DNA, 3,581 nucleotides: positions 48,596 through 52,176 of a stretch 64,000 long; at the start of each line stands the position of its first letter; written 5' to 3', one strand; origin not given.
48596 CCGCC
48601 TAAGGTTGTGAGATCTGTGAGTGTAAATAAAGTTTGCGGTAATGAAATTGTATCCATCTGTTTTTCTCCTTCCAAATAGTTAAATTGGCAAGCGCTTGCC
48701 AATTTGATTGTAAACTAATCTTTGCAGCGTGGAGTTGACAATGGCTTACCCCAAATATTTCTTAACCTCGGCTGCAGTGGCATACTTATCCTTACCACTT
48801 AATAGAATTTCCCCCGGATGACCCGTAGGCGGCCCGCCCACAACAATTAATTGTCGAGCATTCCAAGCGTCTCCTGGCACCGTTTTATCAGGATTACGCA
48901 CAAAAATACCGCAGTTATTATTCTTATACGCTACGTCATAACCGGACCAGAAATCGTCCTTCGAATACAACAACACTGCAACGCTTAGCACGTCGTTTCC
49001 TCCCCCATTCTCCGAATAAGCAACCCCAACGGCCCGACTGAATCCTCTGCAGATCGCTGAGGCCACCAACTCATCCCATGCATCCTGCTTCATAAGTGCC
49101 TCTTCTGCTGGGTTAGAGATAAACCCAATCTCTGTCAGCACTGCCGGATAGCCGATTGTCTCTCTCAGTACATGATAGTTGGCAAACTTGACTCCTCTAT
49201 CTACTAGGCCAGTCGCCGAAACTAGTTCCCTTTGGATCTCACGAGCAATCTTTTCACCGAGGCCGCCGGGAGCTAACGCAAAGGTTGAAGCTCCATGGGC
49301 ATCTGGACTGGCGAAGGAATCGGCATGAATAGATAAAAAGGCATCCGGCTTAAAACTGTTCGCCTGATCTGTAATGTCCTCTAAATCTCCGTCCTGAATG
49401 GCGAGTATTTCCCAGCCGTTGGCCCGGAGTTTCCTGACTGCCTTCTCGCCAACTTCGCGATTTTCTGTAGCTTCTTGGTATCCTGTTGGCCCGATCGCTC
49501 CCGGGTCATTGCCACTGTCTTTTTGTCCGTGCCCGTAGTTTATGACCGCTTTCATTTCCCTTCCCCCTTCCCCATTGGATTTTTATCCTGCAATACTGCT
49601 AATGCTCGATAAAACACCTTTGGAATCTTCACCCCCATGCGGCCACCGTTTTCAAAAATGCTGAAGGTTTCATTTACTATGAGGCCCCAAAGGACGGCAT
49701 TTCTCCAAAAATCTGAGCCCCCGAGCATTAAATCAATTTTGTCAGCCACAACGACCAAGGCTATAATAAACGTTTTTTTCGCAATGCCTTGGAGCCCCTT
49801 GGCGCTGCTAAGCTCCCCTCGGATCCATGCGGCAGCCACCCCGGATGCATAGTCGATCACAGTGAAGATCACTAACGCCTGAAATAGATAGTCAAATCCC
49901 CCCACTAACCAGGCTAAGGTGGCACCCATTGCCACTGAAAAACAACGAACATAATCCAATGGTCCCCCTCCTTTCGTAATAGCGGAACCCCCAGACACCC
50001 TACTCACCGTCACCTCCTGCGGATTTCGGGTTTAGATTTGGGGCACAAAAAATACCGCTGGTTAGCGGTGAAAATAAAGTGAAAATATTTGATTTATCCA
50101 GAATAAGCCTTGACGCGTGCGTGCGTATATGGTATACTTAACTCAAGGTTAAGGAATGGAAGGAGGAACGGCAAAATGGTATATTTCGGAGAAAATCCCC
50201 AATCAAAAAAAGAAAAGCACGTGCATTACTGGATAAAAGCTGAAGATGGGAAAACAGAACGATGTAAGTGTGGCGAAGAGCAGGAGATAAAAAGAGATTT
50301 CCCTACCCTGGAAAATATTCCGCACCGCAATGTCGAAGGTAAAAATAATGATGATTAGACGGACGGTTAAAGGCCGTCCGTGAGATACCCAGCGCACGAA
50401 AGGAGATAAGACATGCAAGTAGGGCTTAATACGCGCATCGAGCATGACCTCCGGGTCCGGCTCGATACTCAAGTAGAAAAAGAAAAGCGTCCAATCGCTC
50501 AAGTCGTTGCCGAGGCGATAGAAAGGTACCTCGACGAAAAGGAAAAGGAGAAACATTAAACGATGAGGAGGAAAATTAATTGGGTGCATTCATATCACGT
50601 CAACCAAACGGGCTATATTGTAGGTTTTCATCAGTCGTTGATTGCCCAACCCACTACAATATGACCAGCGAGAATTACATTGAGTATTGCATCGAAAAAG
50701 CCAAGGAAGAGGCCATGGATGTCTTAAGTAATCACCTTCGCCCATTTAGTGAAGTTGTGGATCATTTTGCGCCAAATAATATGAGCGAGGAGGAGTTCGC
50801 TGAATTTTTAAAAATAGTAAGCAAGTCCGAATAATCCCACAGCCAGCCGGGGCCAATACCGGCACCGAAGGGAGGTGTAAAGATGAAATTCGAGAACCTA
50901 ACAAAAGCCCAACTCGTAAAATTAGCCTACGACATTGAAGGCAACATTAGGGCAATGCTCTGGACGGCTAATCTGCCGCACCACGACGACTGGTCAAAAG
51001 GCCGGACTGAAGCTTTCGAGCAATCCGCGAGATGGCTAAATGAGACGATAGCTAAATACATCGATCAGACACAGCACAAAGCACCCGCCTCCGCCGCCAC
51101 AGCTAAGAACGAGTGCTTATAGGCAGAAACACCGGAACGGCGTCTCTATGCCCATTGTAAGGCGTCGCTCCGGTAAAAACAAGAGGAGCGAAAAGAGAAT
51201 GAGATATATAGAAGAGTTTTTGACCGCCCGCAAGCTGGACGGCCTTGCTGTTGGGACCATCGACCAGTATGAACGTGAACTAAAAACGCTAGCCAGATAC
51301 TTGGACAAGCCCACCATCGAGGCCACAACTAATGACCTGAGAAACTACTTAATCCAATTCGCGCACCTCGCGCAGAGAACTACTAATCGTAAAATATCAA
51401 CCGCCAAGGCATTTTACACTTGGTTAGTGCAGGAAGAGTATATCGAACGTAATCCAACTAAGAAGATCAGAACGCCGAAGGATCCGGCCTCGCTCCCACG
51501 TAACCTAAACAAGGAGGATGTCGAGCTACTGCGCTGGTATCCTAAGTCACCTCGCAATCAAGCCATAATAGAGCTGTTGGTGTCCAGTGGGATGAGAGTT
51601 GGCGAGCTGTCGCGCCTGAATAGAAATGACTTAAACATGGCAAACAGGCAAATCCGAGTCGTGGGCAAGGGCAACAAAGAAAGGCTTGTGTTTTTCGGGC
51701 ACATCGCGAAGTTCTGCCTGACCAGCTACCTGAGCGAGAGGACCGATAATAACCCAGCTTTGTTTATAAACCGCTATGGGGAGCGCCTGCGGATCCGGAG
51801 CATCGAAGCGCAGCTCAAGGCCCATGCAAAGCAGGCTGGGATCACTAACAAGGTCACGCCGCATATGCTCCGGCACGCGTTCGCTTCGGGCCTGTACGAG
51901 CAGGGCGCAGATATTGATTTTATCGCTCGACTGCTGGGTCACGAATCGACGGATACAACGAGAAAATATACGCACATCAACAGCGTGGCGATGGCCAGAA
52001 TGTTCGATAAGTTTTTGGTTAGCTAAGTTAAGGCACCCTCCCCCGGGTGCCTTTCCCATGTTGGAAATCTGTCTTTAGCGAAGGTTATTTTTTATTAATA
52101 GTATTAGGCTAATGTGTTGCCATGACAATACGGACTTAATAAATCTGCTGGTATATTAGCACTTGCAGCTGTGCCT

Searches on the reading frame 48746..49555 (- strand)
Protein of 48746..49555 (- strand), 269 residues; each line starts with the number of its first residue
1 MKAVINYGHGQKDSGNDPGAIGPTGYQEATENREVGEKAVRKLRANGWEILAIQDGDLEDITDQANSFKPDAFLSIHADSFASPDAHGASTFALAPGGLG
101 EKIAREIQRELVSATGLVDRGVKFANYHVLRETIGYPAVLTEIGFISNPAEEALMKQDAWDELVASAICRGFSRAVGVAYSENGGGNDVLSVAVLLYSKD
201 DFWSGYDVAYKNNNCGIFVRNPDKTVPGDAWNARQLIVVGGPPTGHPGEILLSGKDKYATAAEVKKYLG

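Call 70: search_protein_families(library=phrogs, proteins=[window:48746-49555:-], max_evalue=0.00001)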
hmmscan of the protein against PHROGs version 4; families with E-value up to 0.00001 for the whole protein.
window:48746-49555:- (269 aa): 3 families
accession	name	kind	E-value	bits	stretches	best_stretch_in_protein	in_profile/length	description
phrog_435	-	lysis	5.8e-40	138.8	1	1-188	113-297/556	endolysin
phrog_2742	-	lysis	2.2e-21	77.6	1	2-178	3-183/318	endolysin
phrog_12727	-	lysis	2e-12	48.1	1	3-174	165-340/393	endolysin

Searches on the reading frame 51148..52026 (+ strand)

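Call 70: search_protein_families(library=phrogs, proteins=[window:51148-52026:+], max_evalue=0.00001)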
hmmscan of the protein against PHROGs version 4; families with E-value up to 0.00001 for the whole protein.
window:51148-52026:+ (292 aa): 6 families
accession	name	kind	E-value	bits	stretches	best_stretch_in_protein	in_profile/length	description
phrog_1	-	integration and excision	1.8e-50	173.9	1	20-287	169-445/611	integrase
phrog_216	-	integration and excision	5.8e-44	151.4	1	79-289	15-236/301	integrase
phrog_7685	-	integration and excision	1e-10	42.6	1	179-284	129-230/240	integrase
phrog_5127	-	integration and excision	3.3e-10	41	1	32-277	135-334/355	integrase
phrog_7269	-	integration and excision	1.6e-07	32.1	1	221-283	15-75/89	integrase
phrog_23271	-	unknown function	4.9e-06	27.4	1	234-283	7-55/67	-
